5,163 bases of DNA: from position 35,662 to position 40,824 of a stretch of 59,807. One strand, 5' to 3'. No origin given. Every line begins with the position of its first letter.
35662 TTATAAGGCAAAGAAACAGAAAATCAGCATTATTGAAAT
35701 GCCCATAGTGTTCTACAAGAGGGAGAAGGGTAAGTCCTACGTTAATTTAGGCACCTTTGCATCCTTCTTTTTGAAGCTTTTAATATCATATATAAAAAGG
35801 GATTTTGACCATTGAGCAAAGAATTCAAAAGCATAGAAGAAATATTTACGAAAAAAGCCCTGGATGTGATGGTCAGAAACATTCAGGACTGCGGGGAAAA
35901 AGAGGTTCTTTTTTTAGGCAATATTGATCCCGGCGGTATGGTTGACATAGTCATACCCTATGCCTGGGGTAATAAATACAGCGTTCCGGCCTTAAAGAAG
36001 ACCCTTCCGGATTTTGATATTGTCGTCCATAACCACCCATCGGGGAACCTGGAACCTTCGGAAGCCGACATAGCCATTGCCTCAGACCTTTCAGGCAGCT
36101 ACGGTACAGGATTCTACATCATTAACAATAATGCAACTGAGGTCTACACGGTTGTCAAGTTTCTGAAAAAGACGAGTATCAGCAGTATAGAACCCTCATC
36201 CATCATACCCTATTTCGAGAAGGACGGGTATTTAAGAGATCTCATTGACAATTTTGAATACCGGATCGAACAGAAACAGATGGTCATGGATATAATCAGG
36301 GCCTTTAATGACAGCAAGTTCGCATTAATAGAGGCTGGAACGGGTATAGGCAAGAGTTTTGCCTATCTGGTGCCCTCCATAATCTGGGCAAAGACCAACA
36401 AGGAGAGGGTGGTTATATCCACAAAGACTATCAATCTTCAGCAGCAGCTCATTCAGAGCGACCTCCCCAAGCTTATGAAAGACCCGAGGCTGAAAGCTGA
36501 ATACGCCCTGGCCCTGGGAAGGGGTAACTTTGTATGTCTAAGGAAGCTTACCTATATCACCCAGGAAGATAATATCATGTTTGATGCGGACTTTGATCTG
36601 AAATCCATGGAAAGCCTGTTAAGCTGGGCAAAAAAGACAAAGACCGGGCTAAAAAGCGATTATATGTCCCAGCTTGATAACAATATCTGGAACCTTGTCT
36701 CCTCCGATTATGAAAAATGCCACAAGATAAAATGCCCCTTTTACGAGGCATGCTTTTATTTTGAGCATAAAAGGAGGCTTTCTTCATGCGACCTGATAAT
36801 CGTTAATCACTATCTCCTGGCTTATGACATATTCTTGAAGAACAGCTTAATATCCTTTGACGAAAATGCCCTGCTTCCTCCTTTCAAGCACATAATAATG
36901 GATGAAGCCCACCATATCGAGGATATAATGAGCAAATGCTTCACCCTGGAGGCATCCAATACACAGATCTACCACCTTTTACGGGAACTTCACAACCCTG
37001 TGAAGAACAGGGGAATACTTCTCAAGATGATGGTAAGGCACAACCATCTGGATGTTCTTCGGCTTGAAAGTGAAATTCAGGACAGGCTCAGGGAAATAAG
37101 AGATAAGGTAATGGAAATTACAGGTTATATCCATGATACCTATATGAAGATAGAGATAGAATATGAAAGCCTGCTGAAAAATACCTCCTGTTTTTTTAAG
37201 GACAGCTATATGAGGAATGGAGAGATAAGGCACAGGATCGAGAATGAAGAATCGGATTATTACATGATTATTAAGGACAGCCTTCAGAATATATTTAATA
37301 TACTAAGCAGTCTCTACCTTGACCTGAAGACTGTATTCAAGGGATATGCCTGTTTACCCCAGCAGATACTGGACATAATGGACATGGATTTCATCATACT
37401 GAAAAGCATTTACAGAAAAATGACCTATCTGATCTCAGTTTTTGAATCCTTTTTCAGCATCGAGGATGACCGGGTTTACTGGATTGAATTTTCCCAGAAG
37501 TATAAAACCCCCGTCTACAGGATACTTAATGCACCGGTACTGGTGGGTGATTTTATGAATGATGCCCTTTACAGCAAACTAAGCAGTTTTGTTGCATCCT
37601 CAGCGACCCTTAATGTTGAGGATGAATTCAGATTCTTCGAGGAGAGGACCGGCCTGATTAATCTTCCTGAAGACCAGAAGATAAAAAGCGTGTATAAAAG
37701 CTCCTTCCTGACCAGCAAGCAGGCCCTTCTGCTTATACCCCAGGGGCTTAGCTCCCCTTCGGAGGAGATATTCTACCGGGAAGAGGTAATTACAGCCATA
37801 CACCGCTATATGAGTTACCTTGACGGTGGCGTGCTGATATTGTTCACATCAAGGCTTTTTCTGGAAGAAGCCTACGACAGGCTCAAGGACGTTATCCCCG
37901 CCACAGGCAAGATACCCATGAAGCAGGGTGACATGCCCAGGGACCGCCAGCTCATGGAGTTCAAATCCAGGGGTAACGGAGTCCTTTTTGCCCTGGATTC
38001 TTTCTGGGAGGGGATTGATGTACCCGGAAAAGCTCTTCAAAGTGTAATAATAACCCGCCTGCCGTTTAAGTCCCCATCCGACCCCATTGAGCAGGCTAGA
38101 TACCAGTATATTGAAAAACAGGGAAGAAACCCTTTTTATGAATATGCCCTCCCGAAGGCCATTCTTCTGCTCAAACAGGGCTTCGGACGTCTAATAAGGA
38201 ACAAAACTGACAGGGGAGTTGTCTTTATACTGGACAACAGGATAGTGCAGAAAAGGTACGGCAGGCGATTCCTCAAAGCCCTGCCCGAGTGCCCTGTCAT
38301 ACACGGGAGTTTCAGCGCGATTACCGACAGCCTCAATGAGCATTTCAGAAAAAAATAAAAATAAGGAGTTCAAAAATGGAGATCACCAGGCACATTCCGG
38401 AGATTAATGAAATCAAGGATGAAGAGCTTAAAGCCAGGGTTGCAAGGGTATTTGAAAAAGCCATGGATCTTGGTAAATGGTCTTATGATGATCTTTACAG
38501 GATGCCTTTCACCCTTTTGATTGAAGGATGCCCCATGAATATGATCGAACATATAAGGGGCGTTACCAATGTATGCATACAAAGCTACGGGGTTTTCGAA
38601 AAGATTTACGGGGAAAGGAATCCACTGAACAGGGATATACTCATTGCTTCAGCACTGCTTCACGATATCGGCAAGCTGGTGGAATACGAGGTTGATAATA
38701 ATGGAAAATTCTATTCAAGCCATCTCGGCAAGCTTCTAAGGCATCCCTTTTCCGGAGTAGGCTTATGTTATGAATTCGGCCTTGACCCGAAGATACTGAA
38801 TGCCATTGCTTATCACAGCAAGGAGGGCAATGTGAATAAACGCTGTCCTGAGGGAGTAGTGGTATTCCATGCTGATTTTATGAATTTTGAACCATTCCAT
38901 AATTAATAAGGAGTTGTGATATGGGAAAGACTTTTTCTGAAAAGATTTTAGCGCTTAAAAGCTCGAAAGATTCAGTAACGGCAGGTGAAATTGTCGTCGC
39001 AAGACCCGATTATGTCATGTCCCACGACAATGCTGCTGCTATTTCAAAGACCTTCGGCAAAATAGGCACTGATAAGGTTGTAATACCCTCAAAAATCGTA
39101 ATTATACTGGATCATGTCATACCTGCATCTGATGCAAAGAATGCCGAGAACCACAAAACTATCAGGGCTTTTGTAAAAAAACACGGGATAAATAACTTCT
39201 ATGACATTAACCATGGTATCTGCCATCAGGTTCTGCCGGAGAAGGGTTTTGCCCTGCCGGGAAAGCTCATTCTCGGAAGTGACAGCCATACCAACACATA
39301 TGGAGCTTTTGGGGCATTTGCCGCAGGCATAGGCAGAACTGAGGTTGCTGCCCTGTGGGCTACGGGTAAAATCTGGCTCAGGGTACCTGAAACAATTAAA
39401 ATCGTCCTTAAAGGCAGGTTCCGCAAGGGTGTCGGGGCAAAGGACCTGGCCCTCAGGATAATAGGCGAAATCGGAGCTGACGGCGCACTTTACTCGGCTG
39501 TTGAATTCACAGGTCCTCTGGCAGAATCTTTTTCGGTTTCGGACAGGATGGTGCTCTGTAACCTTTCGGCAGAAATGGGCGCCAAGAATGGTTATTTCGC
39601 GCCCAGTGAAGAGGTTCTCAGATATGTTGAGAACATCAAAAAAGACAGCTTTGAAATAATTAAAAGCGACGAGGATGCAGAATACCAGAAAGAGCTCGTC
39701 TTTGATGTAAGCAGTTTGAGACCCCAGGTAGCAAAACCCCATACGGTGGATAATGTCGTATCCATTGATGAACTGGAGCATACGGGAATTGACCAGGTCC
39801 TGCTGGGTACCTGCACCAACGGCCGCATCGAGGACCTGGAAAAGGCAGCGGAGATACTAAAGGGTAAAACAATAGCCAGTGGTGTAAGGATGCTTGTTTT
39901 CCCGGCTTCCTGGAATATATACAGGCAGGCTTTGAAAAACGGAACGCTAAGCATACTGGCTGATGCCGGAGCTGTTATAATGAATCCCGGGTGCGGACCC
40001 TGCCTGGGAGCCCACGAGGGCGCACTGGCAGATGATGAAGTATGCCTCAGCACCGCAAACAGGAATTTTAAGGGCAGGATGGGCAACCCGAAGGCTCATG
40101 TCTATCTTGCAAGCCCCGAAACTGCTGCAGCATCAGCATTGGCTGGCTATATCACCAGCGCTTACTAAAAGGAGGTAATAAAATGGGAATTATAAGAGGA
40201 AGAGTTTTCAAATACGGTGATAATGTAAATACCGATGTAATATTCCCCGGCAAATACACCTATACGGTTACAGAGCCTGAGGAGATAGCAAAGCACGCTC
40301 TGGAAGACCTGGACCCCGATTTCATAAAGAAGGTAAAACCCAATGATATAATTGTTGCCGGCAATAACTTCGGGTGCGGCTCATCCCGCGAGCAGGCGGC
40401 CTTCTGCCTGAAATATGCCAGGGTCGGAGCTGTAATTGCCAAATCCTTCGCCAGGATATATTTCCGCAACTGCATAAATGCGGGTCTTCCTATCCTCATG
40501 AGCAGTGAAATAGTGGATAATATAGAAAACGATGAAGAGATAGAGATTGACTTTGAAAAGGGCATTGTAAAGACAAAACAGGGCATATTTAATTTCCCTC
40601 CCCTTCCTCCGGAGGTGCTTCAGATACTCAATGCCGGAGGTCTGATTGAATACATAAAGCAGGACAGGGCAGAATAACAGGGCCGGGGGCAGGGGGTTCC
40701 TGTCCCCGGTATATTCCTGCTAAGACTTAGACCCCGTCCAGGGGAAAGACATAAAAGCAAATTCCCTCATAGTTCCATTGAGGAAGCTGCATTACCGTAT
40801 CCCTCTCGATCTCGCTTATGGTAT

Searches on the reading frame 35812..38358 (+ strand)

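Call 11: search_protein_families(library=pfam, proteins=[window:35812-38358:+], max_evalue=0.001)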
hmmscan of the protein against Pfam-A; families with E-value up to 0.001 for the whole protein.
window:35812-38358:+ (848 aa): 5 families
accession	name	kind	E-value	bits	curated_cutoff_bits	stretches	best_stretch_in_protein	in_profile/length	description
PF13307.12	Helicase_C_2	-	4.9e-47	160.6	25.3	1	663-826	1-169/170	Helicase C-terminal domain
PF00270.35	DEAD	-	4.6e-08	33.4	26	1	160-223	10-70/167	DEAD/DEAH box helicase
PF04851.21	ResIII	-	3.1e-06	27.6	22.5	0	148-218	2-73/164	Type III restriction enzyme, res subunit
PF04002.20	RadC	-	8.1e-06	26.2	22.1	1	70-93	68-91/121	RadC-like JAB domain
PF06733.21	DEAD_2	-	0.00012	22.2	21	1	311-385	103-171/172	DEAD_2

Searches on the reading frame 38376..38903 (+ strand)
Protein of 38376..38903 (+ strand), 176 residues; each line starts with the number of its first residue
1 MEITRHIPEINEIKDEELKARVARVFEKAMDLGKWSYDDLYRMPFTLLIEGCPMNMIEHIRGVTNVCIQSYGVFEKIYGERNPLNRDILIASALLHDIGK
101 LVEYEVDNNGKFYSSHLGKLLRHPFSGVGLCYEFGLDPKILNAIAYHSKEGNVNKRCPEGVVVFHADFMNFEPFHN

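Call 72: search_protein_families(library=pfam, proteins=[window:38376-38903:+], max_evalue=0.0001)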
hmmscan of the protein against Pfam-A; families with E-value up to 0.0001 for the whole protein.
window:38376-38903:+ (176 aa): 1 family
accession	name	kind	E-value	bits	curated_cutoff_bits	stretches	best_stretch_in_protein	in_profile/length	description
PF01966.28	HD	-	1.1e-10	42.2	22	1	75-167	20-111/116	HD domain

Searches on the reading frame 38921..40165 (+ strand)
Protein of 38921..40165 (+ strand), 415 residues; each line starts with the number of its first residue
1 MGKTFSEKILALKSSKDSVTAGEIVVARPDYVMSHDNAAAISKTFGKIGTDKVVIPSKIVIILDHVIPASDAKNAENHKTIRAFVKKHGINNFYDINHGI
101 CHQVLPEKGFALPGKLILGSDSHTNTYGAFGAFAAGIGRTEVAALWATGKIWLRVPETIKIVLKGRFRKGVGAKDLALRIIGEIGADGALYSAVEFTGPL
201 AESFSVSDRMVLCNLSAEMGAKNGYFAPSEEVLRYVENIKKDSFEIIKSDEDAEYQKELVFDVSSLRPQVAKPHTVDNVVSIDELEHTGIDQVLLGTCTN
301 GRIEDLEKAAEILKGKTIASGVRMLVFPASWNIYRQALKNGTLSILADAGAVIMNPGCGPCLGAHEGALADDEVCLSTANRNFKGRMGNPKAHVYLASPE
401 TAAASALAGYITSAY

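Call 72: search_protein_families(library=pfam, proteins=[window:38921-40165:+], max_evalue=0.0001)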
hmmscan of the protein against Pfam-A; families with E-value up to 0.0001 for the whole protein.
window:38921-40165:+ (415 aa): 1 family
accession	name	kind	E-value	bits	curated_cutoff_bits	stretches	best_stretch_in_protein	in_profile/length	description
PF00330.25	Aconitase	-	8.5e-106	355.1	28.7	2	20-285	12-306/463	Aconitase family (aconitate hydratase)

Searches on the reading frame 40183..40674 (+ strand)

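Call 72: search_protein_families(library=pfam, proteins=[window:40183-40674:+], max_evalue=0.0001)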
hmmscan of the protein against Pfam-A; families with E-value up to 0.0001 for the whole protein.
window:40183-40674:+ (164 aa): 2 families
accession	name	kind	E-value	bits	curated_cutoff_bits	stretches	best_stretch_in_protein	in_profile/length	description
PF00694.25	Aconitase_C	-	1e-16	61.9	22.8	1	45-104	65-126/131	Aconitase C-terminal domain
PF06434.19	Aconitase_2_N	-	6e-05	23.3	27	0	8-157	3-169/204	Aconitate hydratase 2 N-terminus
